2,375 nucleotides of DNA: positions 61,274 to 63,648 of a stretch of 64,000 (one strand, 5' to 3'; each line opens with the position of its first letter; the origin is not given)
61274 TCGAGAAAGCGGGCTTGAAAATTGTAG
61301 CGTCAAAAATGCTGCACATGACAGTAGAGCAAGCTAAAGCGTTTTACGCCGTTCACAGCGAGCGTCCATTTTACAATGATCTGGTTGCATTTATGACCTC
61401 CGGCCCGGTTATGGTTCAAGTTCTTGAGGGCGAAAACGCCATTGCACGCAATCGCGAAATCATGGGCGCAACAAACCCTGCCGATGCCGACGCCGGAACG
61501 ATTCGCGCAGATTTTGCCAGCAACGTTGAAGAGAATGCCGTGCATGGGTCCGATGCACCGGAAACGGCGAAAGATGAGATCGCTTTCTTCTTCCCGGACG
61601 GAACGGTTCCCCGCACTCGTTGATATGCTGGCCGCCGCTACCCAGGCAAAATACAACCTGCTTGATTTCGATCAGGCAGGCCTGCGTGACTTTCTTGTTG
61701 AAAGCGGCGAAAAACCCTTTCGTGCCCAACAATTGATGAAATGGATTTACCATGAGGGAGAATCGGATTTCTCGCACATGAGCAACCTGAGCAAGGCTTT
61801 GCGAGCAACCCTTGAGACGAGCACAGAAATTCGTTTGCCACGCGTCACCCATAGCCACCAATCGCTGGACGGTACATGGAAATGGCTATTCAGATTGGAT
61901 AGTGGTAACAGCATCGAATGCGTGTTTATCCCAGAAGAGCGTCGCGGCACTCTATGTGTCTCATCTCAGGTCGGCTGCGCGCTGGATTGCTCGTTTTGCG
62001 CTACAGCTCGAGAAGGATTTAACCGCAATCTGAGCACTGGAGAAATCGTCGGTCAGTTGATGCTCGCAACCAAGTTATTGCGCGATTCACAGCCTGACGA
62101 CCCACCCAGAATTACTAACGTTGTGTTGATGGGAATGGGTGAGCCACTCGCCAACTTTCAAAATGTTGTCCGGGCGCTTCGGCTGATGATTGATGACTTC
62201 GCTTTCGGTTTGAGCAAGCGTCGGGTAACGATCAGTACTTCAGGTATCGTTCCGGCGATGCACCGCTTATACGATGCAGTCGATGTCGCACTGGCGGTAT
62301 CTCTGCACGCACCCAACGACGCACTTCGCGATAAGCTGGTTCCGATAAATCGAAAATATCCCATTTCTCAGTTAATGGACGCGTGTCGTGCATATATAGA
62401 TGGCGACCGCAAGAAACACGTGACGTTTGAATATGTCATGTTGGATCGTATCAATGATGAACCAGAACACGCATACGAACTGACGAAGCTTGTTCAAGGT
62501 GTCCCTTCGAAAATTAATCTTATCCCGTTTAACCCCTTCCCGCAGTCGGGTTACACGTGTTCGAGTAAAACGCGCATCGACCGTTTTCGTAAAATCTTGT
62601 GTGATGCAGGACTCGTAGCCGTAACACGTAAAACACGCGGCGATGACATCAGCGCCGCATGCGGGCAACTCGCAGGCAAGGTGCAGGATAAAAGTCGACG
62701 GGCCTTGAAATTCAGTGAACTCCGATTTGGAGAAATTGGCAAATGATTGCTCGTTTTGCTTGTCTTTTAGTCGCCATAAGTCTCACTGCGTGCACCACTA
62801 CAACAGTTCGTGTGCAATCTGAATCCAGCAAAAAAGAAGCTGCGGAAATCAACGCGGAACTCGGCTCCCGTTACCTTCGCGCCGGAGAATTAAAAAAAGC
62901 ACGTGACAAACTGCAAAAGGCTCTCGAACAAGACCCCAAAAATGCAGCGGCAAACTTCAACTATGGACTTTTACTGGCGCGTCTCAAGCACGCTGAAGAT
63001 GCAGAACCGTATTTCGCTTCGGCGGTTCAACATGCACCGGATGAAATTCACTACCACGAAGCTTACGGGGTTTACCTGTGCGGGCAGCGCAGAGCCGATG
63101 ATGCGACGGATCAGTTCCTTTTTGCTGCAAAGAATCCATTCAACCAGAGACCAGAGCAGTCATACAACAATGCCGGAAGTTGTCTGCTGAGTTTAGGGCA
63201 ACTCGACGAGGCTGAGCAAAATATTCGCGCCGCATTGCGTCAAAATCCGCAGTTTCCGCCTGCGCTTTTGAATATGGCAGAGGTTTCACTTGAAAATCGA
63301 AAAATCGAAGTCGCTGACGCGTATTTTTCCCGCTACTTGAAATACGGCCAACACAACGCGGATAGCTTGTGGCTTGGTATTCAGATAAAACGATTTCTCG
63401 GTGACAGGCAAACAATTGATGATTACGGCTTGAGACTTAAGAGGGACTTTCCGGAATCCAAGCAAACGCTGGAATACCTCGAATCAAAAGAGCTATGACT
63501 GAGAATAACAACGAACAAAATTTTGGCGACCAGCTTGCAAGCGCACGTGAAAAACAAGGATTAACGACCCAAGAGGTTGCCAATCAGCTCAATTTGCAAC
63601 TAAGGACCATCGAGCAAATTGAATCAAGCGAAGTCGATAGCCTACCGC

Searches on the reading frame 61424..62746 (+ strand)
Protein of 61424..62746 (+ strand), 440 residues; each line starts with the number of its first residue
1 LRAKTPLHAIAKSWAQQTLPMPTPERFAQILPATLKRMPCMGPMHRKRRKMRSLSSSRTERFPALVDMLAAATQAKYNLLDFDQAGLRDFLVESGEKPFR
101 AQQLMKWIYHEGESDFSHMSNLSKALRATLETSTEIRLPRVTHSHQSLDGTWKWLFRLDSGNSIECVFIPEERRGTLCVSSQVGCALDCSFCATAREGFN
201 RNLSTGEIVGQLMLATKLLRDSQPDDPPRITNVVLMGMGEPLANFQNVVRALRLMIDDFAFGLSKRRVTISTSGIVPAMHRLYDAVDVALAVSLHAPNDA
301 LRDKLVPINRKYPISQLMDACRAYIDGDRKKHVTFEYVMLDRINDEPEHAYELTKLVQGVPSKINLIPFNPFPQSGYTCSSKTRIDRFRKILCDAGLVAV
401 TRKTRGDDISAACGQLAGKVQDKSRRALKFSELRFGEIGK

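Call 23: search_protein_families(library=pfam, proteins=[window:61424-62746:+], max_evalue=0.0001)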
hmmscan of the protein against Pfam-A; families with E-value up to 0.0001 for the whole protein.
window:61424-62746:+ (440 aa): 2 families
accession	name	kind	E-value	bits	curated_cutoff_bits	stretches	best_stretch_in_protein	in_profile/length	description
PF21016.3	RlmN_N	-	4.2e-26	90.9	24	1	78-136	2-60/60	Ribosomal RNA large subunit methyltransferase N-terminal domain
PF04055.27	Radical_SAM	-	1.1e-17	65.2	29.5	1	180-353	2-165/166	Radical SAM superfamily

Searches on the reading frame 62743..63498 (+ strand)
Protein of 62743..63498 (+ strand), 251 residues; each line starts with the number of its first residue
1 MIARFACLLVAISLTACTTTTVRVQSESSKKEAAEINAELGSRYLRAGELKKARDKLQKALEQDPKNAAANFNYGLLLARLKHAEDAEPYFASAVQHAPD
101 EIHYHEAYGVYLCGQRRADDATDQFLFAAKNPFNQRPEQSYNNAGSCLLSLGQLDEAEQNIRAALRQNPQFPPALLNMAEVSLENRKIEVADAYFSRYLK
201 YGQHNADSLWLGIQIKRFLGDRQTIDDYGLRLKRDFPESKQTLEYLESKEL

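Call 23: search_protein_families(library=pfam, proteins=[window:62743-63498:+], max_evalue=0.0001)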
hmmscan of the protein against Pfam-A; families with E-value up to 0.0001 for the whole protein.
window:62743-63498:+ (251 aa): 14 families
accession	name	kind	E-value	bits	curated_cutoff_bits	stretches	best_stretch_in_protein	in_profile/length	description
PF14559.12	TPR_19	-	1.6e-15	57.6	25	2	45-107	2-64/68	Tetratricopeptide repeat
PF07719.23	TPR_2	-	1.8e-14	53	27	1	34-67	1-34/34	Tetratricopeptide repeat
PF13428.12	TPR_14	-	6.2e-14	51.6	23.5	0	37-75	4-42/44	Tetratricopeptide repeat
PF13432.12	TPR_16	-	8.1e-14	52.2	32.7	1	40-100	3-63/65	Tetratricopeptide repeat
PF13431.12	TPR_17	-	3.6e-13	49.1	24.4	1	57-88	2-33/34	Tetratricopeptide repeat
PF13414.12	TPR_11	-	6e-12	45.5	26.8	1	41-81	1-41/42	TPR repeat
PF13181.12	TPR_8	-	9.5e-12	44.5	25.7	1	139-170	2-33/34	Tetratricopeptide repeat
PF00515.34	TPR_1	-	1.6e-09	37.6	27.8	1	140-171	3-34/34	Tetratricopeptide repeat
PF13424.12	TPR_12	-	1.8e-07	31.7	30.1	0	34-97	3-74/77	Tetratricopeptide repeat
PF23914.1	TPR_CcmH_CycH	-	5.5e-06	26.7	42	0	40-125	56-144/158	Cytochrome c-type biogenesis protein H TPR domain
PF13371.12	TPR_9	-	1e-05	25.9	35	0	40-102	1-63/73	Tetratricopeptide repeat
PF25062.1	ARM_TT21_N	-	2e-05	24.9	40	0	135-212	97-173/222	Tetratricopeptide repeat protein 21 N-terminal ARM repeat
PF13174.12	TPR_6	-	2.2e-05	25.3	26.3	0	44-66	10-32/33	Tetratricopeptide repeat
PF24575.1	TPR_Slam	-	5.9e-05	23.9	35.2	0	150-193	59-102/104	Surface lipoprotein assembly modifier, N-terminal TPR repeats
